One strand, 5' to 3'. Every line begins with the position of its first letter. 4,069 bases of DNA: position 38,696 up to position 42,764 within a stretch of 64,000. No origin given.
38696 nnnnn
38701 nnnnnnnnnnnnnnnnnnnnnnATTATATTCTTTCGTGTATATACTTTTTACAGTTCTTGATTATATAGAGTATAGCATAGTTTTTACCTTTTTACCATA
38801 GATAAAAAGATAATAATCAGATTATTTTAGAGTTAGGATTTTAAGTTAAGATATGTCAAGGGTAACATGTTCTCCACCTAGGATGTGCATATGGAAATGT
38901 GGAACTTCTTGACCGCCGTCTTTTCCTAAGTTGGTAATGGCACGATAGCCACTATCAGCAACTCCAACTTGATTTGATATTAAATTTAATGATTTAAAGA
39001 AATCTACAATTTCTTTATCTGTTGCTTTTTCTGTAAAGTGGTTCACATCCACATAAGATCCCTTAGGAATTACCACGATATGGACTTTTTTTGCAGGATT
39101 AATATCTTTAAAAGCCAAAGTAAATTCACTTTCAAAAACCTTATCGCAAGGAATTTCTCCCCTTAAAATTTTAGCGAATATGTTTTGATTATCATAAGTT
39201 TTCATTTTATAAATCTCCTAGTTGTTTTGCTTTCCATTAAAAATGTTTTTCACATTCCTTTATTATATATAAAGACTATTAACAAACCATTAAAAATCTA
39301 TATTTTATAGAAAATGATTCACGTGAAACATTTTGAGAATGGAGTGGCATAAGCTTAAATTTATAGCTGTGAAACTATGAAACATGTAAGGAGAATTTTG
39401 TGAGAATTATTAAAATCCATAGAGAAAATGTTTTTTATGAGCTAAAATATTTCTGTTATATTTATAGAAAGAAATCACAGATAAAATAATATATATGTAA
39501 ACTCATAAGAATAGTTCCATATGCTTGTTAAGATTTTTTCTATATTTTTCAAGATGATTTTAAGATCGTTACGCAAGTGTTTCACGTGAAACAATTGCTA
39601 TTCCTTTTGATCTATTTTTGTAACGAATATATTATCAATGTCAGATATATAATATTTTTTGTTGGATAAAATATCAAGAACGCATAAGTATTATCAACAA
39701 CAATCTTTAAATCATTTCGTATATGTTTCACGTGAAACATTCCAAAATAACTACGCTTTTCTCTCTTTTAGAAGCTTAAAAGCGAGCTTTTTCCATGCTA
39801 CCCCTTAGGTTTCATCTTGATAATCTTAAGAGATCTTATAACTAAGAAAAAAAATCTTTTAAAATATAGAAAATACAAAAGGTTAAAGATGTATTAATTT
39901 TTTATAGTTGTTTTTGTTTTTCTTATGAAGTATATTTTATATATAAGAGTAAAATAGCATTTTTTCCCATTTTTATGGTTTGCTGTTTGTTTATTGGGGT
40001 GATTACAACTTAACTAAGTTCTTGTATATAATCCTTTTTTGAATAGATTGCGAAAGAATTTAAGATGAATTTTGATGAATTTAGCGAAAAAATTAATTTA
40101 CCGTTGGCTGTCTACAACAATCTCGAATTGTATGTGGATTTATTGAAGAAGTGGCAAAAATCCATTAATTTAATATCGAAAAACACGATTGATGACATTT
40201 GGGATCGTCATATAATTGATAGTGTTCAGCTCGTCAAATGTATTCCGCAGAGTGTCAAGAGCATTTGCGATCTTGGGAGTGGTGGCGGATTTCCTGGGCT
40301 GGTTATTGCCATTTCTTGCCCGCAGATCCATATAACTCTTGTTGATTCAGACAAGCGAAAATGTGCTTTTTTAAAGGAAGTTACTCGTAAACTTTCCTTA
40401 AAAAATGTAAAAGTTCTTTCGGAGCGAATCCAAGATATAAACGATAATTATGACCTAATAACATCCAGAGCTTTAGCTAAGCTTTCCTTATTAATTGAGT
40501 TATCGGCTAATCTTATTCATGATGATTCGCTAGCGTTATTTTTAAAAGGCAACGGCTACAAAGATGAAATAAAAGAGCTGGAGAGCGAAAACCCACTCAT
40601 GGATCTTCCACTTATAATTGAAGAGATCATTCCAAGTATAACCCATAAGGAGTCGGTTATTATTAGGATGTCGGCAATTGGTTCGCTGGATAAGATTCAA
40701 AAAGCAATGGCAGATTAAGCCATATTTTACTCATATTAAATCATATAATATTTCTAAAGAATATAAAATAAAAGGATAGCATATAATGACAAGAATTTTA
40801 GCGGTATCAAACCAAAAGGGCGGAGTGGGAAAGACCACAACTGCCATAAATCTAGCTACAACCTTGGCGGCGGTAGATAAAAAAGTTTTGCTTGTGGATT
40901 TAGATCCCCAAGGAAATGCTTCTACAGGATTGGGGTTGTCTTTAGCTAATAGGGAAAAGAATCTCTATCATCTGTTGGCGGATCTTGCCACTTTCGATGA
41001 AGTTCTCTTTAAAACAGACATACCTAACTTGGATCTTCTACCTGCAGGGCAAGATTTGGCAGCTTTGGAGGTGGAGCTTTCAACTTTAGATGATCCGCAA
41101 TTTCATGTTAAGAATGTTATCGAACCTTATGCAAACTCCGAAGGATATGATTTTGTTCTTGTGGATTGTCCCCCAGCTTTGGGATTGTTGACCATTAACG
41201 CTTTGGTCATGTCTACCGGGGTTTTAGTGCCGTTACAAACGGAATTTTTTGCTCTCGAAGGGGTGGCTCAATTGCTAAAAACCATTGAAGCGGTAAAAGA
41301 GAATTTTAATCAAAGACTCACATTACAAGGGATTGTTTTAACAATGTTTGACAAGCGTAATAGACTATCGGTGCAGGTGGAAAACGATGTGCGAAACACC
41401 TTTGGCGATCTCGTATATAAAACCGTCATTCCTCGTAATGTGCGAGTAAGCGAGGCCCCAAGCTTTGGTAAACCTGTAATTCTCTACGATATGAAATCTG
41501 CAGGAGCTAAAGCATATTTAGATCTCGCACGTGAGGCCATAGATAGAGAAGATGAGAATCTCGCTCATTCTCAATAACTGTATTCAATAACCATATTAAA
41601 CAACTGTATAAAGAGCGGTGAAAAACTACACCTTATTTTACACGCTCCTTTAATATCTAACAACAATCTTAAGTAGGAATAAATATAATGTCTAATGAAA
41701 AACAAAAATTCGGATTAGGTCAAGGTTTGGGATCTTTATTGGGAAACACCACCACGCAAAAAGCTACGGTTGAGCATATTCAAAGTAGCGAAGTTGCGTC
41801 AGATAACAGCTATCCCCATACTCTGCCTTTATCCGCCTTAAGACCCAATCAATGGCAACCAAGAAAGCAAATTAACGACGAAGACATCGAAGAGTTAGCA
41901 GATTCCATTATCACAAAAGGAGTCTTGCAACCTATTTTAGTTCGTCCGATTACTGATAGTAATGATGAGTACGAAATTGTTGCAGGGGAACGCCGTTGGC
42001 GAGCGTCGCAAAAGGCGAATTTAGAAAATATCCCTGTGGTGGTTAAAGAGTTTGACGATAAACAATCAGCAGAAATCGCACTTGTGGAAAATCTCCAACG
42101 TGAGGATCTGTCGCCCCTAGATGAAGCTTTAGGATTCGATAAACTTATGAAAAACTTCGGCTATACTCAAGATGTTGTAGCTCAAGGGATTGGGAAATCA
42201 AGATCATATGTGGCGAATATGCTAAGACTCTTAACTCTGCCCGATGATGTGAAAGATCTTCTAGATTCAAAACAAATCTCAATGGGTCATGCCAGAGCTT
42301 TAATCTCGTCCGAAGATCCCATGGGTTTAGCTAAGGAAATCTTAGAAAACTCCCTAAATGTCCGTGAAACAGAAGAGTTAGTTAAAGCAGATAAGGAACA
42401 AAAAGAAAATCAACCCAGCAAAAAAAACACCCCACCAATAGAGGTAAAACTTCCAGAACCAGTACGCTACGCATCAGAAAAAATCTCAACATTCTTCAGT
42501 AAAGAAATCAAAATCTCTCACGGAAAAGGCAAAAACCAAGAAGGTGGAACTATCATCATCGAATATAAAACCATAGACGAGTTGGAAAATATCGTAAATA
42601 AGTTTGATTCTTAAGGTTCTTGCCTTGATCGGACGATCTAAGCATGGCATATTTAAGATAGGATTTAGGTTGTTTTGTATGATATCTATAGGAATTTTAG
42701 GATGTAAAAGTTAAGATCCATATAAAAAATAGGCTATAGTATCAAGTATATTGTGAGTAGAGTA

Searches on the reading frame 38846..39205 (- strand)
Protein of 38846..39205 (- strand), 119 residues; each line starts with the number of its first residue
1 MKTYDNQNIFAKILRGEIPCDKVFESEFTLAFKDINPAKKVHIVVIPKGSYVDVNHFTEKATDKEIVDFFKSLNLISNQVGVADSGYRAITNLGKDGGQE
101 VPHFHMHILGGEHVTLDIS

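Call 28: search_protein_families(library=pfam, proteins=[window:38846-39205:-], max_evalue=0.00001)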
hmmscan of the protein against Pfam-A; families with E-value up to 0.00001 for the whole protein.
window:38846-39205:- (119 aa): 2 families
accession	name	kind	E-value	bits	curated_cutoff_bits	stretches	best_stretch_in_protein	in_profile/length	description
PF01230.28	HIT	-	3.4e-21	76.2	21.5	1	15-113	1-97/98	HIT domain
PF11969.13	DcpS_C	-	1.6e-14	54.7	24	1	8-113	2-104/114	Scavenger mRNA decapping enzyme C-term binding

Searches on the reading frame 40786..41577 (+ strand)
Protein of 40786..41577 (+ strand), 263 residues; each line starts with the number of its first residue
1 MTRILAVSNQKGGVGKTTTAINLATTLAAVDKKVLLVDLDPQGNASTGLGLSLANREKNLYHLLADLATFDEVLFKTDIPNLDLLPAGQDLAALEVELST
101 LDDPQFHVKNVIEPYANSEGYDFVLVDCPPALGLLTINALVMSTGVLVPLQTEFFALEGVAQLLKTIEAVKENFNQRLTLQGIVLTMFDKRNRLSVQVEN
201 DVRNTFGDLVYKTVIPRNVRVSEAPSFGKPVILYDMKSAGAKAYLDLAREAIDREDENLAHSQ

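Call 28: search_protein_families(library=pfam, proteins=[window:40786-41577:+], max_evalue=0.00001)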
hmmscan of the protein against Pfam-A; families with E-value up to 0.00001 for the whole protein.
window:40786-41577:+ (263 aa): 8 families
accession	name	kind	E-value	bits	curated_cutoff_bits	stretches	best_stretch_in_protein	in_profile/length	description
PF13614.12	AAA_31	-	2e-60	204.2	27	1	3-179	2-176/177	AAA domain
PF01656.29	CbiA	-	3.5e-30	105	25.4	1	5-231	1-125/125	CobQ/CobB/MinD/ParA nucleotide binding domain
PF10609.15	ParA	-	5.8e-11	42.7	27.1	1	2-44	3-45/246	NUBPL iron-transfer P-loop NTPase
PF06564.18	CBP_BcsQ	-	7e-11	42.5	21.3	1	4-248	3-230/234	Cellulose biosynthesis protein BcsQ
PF09140.17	MipZ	-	4.1e-09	36.6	20.7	1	4-163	2-142/262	ATPase MipZ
PF02374.21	ArsA_ATPase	-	1.5e-08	34.6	24.3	1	10-134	8-141/305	Anion-transporting ATPase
PF00142.24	Fer4_NifH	-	1.7e-08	34.7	25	1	10-52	7-48/271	4Fe-4S iron sulfur cluster binding proteins, NifH/frxC family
PF00448.28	SRP54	-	6.6e-06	26.3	22.7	0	13-40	11-38/196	SRP54-type protein, GTPase domain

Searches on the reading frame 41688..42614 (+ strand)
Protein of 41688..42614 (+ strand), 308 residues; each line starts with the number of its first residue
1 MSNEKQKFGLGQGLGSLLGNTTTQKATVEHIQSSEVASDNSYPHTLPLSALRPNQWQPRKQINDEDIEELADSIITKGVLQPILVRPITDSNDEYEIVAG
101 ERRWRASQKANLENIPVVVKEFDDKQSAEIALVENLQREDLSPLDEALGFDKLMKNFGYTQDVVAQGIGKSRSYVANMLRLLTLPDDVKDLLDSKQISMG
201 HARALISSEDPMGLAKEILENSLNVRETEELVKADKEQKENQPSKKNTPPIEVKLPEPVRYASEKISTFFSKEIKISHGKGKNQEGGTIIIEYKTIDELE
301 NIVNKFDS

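Call 11: search_protein_families(library=pfam, proteins=[window:41688-42614:+])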
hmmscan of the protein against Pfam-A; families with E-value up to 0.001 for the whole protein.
window:41688-42614:+ (308 aa): 4 families
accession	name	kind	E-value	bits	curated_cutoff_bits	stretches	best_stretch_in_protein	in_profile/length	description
PF02195.25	ParB_N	-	2.9e-35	120.6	26.3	1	45-137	5-95/95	ParB N-terminal domain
PF17762.8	HTH_ParB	-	3e-33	114.4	22.6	1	139-236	1-101/102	ParB HTH domain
PF23552.2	ParB_C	-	1.9e-05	24.4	23.8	1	264-306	10-49/50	ParB dimerisation domain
PF08535.16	KorB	-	0.00065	20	22.3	0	159-195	4-40/89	KorB domain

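Call 63: find_homologous_proteins(query=window:41688-42614:+, max_evalue=1e-40)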
Query window:41688-42614:+ (308 aa): 7307 proteins with E <= 1e-40 among 8000 candidates; the best 120 are listed.
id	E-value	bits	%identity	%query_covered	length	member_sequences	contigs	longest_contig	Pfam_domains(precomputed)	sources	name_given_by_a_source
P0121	4.9e-195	665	100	100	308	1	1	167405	PF17762.9,PF23552.3,PF02195.27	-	-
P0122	3.7e-74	268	45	99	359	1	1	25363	PF17762.9,PF23552.3,PF02195.27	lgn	-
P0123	5.7e-72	261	46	99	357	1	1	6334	PF17762.9,PF23552.3,PF02195.27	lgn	-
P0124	1.2e-71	260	44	99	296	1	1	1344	PF17762.9,PF23552.3,PF02195.27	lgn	-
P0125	3.5e-71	258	44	99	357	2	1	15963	PF17762.9,PF23552.3,PF02195.27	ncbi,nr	ncbi:MAG: ParB/RepB/Spo0J family partition protein [Proteobacteria bacterium]|nr:ParB/RepB/Spo0J fam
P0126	8.0e-71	257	43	100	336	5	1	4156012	PF17762.9,PF23552.3,PF02195.27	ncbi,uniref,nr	ncbi:ParB/RepB/Spo0J family partition protein [Defluviicoccus vanus]|uniref:ParB/RepB/Spo0J family p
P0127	2.9e-70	255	44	99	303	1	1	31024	PF17762.9,PF23552.3,PF02195.27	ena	-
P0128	5.7e-70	254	43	99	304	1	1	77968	PF17762.9,PF23552.3,PF02195.27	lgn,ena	-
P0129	1.3e-69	253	42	99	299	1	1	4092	PF17762.9,PF23552.3,PF02195.27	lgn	-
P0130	1.4e-69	253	43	99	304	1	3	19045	PF17762.9,PF23552.3,PF02195.27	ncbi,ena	-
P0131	2.0e-69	252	-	-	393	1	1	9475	PF17761.8,PF01381.29,PF17762.9,PF02195.27,PF03683.20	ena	-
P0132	2.8e-69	252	41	99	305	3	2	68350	PF17762.9,PF23552.3,PF02195.27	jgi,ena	-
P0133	3.5e-69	252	43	98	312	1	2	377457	PF17762.9,PF23552.3,PF02195.27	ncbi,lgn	-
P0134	4.7e-69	251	45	98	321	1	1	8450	PF17762.9,PF23552.3,PF02195.27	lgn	-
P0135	4.9e-69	251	45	98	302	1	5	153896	PF17762.9,PF08535.16,PF23552.3,PF02195.27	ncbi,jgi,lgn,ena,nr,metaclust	ncbi:MAG: chromosome partitioning protein ParB [Alphaproteobacteria bacterium RIFOXYD12_FULL_60_8]|n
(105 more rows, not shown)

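Call 64: find_encoding_contigs(protein=P0122, flank=10000, max_places=3)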
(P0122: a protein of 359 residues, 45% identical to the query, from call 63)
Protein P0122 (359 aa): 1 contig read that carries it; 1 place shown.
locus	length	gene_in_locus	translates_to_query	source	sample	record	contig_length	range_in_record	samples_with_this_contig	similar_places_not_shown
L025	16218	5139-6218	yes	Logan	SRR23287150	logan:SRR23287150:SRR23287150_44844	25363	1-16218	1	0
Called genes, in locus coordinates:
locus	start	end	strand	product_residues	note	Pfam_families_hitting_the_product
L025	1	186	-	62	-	?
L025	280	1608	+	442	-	PF10396:TrmE_N, PF12631:MnmE_helical, PF01926:MMR_HSR1, PF02421:FeoB_N (weak)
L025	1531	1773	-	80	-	-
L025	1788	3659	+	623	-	PF00070:Pyr_redox (faint), PF00890:FAD_binding_2 (faint), PF01134:GIDA, PF07992:Pyr_redox_2 (weak), PF12831:FAD_oxidored, PF21680:GIDA_C_1st, PF13932:SAM_GIDA_C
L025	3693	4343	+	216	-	PF02527:GidB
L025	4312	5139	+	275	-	PF10609:ParA, PF00142:Fer4_NifH, PF01656:CbiA, PF02374:ArsA_ATPase (weak), PF06564:CBP_BcsQ, PF09140:MipZ, PF13614:AAA_31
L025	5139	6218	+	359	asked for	PF02195:ParB_N, PF17762:HTH_ParB, PF23552:ParB_C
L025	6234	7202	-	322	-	-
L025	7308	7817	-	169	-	-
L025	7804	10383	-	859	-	PF00133:tRNA-synt_1, PF09334:tRNA-synt_1g, PF13603:tRNA-synt_1_2, PF00133:tRNA-synt_1, PF09334:tRNA-synt_1g (weak), PF00133:tRNA-synt_1, PF08264:Anticodon_1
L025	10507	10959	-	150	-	PF12100:DUF3576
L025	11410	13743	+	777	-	PF02810:SEC-C, PF13432:TPR_16 (weak), PF01209:Ubie_methyltran, PF13489:Methyltransf_23, PF13847:Methyltransf_31, PF08241:Methyltransf_11, PF08242:Methyltransf_12, PF13649:Methyltransf_25, +14 more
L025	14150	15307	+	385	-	PF13609:Porin_4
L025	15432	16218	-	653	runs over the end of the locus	-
